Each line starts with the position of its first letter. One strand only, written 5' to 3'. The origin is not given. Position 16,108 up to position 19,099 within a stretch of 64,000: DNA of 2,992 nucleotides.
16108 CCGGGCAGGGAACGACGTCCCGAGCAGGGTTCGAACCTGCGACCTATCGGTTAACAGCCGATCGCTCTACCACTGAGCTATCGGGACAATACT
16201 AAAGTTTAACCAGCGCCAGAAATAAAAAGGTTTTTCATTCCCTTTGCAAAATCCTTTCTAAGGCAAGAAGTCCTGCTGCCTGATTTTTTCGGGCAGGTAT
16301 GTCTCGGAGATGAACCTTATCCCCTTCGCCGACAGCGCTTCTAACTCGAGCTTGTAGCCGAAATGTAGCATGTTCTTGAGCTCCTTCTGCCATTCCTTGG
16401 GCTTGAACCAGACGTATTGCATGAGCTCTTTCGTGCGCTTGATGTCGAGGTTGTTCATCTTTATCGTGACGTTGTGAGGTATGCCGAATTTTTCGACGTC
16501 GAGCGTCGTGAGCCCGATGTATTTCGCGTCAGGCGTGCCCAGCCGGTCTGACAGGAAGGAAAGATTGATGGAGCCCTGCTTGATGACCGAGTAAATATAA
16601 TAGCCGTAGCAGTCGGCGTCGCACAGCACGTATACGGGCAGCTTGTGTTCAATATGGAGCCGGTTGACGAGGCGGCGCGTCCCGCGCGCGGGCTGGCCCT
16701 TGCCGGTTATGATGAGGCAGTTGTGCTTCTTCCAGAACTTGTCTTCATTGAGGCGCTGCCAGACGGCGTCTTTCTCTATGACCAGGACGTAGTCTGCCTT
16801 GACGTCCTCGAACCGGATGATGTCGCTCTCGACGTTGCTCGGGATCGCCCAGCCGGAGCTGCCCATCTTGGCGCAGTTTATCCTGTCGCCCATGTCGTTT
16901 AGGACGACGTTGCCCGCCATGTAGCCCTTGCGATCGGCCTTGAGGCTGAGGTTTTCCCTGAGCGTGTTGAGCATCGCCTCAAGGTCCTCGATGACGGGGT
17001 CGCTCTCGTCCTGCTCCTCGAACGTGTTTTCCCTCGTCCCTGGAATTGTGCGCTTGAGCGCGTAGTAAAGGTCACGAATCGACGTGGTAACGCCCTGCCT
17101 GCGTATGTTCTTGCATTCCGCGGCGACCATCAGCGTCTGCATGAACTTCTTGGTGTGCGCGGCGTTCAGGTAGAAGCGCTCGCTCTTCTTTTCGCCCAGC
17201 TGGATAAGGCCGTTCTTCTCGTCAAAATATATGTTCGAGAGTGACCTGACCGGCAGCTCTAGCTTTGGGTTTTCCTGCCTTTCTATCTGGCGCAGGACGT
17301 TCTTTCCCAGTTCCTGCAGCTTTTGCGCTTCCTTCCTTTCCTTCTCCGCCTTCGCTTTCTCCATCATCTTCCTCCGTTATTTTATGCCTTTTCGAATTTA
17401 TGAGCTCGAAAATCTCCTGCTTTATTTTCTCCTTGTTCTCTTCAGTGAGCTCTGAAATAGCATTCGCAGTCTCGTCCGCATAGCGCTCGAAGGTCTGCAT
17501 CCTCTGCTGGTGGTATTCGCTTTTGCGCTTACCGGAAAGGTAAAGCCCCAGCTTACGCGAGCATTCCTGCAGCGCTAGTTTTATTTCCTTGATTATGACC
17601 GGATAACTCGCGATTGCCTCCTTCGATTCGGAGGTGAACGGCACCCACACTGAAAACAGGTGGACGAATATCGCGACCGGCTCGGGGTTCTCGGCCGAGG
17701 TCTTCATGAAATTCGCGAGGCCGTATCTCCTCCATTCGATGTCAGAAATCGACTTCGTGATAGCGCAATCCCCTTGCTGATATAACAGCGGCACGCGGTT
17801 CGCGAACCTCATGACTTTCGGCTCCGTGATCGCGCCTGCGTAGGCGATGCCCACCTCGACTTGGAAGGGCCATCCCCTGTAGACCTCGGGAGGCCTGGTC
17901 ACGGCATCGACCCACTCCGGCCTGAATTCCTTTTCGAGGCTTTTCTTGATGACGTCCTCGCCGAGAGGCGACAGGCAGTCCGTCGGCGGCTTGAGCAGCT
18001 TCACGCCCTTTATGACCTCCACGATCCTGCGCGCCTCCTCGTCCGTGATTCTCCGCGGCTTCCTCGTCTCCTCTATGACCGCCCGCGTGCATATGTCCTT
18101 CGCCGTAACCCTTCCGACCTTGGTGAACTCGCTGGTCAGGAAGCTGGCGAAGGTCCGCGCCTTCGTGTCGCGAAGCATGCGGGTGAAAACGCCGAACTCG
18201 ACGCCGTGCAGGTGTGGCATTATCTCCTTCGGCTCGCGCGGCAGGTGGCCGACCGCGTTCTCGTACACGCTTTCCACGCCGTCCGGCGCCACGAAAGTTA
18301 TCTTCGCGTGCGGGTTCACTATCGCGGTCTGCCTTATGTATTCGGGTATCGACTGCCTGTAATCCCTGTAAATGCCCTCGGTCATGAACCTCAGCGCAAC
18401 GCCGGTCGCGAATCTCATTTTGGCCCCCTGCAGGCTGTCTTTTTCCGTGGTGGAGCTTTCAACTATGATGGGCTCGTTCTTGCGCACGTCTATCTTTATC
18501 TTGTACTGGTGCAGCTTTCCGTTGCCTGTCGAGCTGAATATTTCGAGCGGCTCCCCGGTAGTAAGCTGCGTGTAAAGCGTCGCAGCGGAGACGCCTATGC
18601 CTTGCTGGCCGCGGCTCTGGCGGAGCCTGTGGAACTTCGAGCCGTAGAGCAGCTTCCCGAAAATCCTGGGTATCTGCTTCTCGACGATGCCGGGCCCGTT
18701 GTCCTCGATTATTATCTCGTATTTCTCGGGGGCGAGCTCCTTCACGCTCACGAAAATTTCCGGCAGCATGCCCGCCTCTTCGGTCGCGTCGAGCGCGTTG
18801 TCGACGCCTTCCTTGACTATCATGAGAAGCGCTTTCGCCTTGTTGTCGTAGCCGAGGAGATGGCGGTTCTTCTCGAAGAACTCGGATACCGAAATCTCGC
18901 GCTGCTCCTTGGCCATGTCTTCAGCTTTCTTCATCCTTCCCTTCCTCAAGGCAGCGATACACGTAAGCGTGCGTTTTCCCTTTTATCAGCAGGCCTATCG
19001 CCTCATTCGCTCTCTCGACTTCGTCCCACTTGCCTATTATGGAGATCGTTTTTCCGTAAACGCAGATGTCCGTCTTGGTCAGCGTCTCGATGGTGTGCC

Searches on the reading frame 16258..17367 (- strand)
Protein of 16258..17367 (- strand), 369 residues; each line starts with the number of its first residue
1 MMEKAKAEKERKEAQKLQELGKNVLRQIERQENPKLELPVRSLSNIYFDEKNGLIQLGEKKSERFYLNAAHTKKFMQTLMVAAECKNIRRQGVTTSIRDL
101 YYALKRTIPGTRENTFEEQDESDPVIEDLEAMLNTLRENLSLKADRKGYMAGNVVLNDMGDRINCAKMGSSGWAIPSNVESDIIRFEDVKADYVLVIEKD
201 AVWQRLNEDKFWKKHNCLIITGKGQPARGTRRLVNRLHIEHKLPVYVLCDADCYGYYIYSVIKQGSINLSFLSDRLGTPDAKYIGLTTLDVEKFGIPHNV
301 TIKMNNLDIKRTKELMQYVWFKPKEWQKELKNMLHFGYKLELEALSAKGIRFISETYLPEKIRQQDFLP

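Call 59: search_protein_families(library=pfam, proteins=[window:16258-17367:-], max_evalue=0.0001)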
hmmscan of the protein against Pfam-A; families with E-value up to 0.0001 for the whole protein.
window:16258-17367:- (369 aa): 3 families
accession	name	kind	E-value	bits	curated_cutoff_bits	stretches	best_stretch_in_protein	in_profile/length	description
PF21180.3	TOP6A-Spo11_Toprim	-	7.5e-63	212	24.1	1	193-362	1-170/170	Topoisomerase 6 subunit A/Spo11, Toprim domain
PF04406.19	TP6A_N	-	8.9e-16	57.9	26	1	73-141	1-61/62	Type IIB DNA topoisomerase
PF20768.2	Topo_VI_alpha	-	1e-07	32.1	23.6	1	149-188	6-48/50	All-beta domain in DNA topoisomerase VI alpha subunit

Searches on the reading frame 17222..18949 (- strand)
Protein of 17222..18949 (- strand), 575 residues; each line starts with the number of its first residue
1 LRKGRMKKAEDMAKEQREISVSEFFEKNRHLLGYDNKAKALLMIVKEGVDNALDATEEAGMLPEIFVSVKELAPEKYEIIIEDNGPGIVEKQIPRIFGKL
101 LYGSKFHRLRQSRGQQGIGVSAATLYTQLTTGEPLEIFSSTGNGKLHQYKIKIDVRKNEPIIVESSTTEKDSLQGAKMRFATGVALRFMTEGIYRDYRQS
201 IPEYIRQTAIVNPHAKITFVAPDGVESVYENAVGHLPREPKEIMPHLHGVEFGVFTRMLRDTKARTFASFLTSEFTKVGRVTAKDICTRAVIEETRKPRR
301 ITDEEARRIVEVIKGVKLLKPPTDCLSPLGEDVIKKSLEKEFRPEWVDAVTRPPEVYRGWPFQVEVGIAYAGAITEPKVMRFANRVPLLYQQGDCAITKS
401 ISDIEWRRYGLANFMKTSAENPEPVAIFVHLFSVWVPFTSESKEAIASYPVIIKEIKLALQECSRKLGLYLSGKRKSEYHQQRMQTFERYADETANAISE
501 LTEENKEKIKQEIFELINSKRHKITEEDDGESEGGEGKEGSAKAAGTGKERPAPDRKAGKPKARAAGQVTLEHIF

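Call 59: search_protein_families(library=pfam, proteins=[window:17222-18949:-], max_evalue=0.0001)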
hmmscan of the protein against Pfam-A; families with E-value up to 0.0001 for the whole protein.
window:17222-18949:- (575 aa): 3 families
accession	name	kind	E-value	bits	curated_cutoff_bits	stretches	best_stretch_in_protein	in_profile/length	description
PF09239.17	Topo-VIb_trans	-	2.9e-59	199.8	24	1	321-482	1-158/159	Topoisomerase VI B subunit, transducer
PF02518.31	HATPase_c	-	4.2e-11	43.7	26.4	1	38-144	3-100/111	Histidine kinase-, DNA gyrase B-, and HSP90-like ATPase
PF13589.12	HATPase_c_3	-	2.8e-08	34.3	25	1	44-161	6-114/137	Histidine kinase-, DNA gyrase B-, and HSP90-like ATPase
